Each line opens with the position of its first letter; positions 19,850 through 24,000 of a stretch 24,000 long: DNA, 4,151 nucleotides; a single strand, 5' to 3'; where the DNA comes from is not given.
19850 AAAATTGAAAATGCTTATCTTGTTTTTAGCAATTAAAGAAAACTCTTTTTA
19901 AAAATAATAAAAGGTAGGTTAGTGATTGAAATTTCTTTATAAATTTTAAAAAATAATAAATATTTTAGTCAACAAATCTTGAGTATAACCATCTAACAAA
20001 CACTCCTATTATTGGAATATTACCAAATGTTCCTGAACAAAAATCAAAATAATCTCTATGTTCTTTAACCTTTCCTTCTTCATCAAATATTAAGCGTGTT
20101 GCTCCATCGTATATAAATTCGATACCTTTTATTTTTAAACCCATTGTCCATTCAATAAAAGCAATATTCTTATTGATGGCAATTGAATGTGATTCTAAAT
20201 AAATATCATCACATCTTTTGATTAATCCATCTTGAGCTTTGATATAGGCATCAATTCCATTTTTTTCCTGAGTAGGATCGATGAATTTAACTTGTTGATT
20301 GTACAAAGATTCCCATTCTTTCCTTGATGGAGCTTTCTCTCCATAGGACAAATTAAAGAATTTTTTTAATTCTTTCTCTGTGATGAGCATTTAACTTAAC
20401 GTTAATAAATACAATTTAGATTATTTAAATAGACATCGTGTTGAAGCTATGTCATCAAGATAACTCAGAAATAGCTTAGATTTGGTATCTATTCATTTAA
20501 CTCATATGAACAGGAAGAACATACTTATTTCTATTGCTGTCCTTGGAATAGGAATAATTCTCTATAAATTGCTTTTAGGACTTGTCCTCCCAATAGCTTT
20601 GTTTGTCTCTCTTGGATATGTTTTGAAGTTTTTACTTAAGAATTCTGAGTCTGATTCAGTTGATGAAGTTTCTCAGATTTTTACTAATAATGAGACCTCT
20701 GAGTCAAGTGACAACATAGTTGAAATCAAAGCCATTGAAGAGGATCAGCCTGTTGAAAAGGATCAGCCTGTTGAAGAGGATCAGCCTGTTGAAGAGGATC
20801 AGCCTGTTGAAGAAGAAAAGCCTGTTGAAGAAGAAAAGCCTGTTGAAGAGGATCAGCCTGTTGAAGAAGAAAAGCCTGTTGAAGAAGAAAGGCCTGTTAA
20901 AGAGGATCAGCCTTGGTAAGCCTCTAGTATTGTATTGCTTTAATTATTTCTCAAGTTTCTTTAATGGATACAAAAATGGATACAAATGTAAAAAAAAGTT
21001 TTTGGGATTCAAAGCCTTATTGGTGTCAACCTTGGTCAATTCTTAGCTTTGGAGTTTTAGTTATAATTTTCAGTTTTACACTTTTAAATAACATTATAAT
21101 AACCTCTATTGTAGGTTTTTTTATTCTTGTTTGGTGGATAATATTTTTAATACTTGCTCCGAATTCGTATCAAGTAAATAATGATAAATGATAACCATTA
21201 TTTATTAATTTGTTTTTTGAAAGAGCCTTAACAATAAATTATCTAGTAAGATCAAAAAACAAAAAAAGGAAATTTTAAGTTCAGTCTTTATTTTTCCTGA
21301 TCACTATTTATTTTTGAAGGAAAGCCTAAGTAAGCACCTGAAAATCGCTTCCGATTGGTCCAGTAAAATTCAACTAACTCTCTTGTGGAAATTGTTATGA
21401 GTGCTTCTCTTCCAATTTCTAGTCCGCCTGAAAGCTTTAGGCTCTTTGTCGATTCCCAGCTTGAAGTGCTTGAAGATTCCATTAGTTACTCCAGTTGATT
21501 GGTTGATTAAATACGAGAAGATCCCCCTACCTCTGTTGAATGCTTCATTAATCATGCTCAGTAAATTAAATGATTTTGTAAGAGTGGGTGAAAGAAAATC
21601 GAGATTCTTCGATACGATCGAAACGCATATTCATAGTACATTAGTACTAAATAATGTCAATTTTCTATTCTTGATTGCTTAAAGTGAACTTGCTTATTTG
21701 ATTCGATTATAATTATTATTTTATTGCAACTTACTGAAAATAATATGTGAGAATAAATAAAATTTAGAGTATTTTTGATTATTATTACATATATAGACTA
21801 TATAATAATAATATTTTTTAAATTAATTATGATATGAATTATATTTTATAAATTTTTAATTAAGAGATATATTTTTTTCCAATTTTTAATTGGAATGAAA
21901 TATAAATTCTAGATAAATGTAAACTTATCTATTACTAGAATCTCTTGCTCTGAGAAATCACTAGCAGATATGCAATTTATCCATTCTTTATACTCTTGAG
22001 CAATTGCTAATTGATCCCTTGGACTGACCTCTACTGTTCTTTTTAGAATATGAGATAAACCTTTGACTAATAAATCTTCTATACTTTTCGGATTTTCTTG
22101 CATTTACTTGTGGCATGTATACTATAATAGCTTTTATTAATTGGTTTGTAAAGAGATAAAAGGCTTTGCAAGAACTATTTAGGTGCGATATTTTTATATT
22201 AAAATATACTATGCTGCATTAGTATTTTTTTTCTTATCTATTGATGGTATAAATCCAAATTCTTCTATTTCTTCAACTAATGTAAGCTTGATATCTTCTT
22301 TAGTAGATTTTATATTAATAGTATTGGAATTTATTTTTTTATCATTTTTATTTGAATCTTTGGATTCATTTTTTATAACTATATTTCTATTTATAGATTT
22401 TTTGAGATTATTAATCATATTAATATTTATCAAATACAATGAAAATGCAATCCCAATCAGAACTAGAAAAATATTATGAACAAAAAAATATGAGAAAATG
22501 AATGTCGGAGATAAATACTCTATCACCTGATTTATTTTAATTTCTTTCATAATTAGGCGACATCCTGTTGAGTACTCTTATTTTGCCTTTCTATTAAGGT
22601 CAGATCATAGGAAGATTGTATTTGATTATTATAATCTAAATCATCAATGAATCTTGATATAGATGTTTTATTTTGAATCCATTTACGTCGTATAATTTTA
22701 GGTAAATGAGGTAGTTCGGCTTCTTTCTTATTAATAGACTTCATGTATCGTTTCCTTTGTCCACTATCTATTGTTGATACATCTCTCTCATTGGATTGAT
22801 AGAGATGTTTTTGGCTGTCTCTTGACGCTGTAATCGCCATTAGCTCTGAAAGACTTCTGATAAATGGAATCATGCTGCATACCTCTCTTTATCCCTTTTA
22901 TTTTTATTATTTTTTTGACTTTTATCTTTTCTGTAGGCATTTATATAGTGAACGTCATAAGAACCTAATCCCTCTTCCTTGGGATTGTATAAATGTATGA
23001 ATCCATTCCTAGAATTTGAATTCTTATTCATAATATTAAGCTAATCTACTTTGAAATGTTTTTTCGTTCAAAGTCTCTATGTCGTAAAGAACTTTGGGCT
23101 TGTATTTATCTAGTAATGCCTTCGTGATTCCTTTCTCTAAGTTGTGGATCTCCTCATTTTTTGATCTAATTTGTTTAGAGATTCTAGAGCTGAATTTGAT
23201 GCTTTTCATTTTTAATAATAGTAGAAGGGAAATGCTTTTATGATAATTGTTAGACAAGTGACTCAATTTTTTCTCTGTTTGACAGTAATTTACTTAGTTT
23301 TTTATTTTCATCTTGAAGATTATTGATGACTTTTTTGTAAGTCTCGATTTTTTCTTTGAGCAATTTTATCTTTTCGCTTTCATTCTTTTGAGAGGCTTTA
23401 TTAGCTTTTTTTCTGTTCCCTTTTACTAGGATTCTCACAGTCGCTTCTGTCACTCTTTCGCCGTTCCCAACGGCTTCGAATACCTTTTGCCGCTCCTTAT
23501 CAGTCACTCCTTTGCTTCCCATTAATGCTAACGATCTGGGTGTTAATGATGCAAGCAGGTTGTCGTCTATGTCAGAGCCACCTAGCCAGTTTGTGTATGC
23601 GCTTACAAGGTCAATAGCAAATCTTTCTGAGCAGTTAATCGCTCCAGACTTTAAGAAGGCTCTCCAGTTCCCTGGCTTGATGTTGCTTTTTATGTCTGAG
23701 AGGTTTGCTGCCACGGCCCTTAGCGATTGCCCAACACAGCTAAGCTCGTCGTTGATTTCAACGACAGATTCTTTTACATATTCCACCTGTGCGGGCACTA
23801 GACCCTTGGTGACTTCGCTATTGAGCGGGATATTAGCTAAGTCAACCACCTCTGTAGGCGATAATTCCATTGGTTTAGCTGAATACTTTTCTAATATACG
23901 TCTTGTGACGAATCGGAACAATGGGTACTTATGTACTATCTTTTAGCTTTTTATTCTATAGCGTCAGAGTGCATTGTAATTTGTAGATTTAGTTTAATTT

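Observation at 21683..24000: Compact six-gene orphan cassette with a DUF3102-like lead gene, truncated by the window edge: candidate mobile or accessory system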

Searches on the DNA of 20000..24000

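Call 58: search_rna_families(source=window, start=20000, end=24000, threshold=evalue, max_evalue=1)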
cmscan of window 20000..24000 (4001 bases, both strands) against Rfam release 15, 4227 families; matches with E-value up to 1: 0.
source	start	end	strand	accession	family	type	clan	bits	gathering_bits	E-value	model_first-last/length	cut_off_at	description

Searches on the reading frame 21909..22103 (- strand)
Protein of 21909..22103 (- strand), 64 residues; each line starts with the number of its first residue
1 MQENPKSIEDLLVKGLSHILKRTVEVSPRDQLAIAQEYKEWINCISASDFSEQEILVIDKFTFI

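Call 5: search_protein_families(library=pfam, proteins=[window:21909-22103:-], max_evalue=1)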
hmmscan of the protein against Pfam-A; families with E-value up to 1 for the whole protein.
window:21909-22103:- (64 aa): 0 families

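Call 6: search_protein_families(library=phrogs, proteins=[window:21909-22103:-], max_evalue=1)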
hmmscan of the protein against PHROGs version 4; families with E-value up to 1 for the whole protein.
window:21909-22103:- (64 aa): 2 families
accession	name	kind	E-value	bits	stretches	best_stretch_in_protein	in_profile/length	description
phrog_23981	-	unknown function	0.0058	17.6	1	10-61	85-132/151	-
phrog_4892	-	unknown function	0.21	12.6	1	28-44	31-47/77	-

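Call 47: search_protein_families(library=padloc, proteins=[window:21909-22103:-], max_evalue=0.1)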
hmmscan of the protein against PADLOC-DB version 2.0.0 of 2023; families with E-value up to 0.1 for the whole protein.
window:21909-22103:- (64 aa): 0 families

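Call 48: search_protein_families(library=ncbifam, proteins=[window:21909-22103:-], max_evalue=0.1)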
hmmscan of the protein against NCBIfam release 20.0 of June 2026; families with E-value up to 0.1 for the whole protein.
window:21909-22103:- (64 aa): 0 families

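Call 90: search_solved_structures(query=A4, max_evalue=10)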
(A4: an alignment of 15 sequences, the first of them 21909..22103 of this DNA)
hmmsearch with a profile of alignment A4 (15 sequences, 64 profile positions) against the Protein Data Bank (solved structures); distinct sequences matched with E-value up to 10: 2.
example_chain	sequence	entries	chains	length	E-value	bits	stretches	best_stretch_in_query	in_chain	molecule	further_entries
3qne_A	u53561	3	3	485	1.1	12.2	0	35-53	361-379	Seryl-tRNA synthetase, cytoplasmic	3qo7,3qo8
3qo5_A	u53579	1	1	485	1.1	12.2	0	35-53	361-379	Seryl-tRNA synthetase, cytoplasmic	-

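Call 94: predict_structure(alignment_id=A4)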
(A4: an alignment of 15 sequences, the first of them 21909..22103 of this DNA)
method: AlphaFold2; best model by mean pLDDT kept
length: 64 residues; sequences in the alignment: 15
mean_pLDDT: 64.9   pTM: 0.37
mean pLDDT of the five models: 64.9, 63.1, 60.2, 58.7, 56.9
residues with pLDDT >= 90: 0; 70-90: 21; 50-70: 38; < 50: 5
segments of 3 or more residues with pLDDT < 50: 1-3
pLDDT, mean of each block of 10 residues (from residue 1): 56 71 68 73 65 63 49
secondary structure, 60 per line:
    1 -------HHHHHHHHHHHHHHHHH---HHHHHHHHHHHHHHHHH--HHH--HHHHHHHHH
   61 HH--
elements in order: H8-24 H28-44 H52-62
